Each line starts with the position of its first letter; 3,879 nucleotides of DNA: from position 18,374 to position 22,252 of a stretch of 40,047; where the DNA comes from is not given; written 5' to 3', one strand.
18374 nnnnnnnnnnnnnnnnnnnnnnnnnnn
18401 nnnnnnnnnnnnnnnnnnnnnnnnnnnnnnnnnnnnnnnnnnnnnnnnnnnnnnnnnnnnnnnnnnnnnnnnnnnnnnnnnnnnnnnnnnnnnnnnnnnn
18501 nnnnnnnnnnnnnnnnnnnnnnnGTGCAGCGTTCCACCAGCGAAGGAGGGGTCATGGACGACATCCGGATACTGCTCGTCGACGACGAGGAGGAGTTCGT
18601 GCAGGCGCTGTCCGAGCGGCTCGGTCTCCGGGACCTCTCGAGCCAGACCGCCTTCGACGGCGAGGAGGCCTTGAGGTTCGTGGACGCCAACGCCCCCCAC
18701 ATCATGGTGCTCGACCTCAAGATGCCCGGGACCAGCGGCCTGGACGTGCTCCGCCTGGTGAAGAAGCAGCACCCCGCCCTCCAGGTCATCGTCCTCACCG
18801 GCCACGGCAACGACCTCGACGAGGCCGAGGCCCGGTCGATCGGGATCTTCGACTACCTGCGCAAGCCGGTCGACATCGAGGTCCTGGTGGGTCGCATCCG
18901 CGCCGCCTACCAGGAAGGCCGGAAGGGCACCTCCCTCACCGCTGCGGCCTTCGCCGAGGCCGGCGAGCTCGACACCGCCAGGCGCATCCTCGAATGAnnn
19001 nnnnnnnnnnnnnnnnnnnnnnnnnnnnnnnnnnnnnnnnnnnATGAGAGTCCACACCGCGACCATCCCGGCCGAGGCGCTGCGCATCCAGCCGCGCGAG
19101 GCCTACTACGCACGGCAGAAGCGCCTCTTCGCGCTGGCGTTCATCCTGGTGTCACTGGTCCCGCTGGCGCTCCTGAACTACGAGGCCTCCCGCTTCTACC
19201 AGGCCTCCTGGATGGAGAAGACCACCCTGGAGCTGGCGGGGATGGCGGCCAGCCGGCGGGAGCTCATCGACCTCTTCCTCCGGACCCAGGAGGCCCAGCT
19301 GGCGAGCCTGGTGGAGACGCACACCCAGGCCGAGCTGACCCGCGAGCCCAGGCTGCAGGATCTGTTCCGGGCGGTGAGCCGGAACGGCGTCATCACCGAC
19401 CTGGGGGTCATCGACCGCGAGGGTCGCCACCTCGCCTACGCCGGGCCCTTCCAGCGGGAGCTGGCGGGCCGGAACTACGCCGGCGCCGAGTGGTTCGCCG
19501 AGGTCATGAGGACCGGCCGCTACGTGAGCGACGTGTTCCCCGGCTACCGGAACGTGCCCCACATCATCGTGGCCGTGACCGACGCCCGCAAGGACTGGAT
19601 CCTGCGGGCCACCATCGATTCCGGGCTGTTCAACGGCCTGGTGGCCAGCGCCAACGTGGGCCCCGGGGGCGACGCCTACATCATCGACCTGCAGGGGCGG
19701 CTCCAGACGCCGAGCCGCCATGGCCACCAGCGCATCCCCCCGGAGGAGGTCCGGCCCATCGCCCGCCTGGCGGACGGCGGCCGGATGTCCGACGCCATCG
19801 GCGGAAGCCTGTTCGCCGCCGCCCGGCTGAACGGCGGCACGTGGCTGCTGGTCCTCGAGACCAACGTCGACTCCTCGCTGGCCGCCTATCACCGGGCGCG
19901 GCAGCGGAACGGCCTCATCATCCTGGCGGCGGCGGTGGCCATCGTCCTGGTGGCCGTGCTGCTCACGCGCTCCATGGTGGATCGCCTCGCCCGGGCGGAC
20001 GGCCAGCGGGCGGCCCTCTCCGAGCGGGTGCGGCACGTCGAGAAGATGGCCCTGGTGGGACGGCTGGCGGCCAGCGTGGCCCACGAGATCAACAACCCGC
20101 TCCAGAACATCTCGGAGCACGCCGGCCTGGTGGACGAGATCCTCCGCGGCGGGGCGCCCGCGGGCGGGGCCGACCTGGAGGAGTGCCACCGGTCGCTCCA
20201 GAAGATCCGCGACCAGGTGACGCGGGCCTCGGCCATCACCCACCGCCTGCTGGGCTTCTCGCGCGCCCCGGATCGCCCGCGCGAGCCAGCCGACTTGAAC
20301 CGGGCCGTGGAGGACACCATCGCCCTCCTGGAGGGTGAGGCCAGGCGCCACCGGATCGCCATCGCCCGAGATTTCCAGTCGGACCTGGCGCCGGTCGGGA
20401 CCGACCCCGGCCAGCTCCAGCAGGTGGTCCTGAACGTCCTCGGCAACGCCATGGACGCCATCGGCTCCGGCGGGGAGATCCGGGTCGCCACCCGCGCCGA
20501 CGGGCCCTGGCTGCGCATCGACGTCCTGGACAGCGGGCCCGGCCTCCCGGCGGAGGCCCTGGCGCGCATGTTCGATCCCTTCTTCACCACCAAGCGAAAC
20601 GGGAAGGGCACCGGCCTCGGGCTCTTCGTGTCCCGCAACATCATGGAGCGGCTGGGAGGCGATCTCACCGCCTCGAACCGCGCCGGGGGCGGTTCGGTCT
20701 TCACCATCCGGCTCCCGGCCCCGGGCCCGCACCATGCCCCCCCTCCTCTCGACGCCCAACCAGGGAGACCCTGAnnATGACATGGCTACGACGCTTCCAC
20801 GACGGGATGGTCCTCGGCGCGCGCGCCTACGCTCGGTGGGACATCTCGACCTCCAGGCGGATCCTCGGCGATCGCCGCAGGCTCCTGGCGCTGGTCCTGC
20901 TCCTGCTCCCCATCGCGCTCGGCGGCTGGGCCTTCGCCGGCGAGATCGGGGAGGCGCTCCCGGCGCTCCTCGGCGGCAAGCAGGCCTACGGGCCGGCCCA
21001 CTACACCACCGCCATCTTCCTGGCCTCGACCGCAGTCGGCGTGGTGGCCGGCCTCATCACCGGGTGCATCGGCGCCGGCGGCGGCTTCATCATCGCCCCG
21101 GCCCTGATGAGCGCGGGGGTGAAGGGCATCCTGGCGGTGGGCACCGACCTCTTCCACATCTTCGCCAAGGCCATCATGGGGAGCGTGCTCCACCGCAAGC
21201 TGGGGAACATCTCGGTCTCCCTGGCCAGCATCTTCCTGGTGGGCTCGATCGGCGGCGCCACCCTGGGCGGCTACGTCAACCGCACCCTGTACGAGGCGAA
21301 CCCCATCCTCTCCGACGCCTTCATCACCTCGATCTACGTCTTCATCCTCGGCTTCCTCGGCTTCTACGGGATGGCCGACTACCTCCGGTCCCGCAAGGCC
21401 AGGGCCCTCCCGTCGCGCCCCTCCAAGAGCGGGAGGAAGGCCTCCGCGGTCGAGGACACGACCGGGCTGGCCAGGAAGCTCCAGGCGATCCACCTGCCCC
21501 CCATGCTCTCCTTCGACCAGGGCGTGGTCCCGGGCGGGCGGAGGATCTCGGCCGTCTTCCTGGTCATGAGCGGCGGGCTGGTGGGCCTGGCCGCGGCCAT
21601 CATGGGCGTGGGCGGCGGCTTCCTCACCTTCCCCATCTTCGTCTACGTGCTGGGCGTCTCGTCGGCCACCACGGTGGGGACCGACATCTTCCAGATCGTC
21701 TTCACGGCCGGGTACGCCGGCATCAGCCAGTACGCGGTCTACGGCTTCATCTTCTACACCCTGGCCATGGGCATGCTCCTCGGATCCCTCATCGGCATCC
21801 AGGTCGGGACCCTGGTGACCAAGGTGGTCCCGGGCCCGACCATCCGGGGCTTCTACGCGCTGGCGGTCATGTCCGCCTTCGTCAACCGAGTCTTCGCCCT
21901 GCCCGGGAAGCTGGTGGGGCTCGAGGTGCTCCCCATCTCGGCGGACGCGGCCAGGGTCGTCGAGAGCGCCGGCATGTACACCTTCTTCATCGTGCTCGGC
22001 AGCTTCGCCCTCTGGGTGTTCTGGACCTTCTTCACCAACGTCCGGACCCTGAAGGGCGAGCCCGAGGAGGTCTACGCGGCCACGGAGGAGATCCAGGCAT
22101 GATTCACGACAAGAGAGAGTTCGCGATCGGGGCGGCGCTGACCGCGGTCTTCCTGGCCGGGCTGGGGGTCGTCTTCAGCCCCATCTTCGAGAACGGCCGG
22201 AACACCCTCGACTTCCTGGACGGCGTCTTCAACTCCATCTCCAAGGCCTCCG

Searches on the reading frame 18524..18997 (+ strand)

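Call 84: search_protein_families(library=pfam, proteins=[window:18524-18997:+], max_evalue=0.001)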
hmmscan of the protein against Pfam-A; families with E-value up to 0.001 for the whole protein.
window:18524-18997:+ (157 aa): 1 family
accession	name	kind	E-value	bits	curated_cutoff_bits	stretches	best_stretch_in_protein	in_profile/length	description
PF00072.30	Response_reg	-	7e-25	87.8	30.2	1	16-125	1-110/111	Response regulator receiver domain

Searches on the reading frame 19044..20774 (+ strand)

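Call 72: search_protein_families(library=pfam, proteins=[window:19044-20774:+], max_evalue=0.0001)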
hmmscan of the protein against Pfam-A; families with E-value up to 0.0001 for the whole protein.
window:19044-20774:+ (576 aa): 3 families
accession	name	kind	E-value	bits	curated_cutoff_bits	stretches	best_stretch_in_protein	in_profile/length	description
PF02518.31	HATPase_c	-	1.3e-27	96.9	26.4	1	454-560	2-110/111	Histidine kinase-, DNA gyrase B-, and HSP90-like ATPase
PF02743.24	dCache_1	-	1.1e-13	51.7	45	1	64-240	11-210/240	Cache domain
PF00512.31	HisKA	-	1.6e-07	31.7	26.9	1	339-408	3-63/66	His Kinase A (phospho-acceptor) domain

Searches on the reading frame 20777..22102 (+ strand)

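Call 72: search_protein_families(library=pfam, proteins=[window:20777-22102:+], max_evalue=0.0001)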
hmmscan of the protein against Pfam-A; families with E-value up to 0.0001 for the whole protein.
window:20777-22102:+ (441 aa): 1 family
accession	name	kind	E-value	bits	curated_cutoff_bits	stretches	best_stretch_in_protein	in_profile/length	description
PF01925.25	TauE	-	1e-33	117.5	32.6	1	86-367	3-233/237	Sulfite exporter TauE/SafE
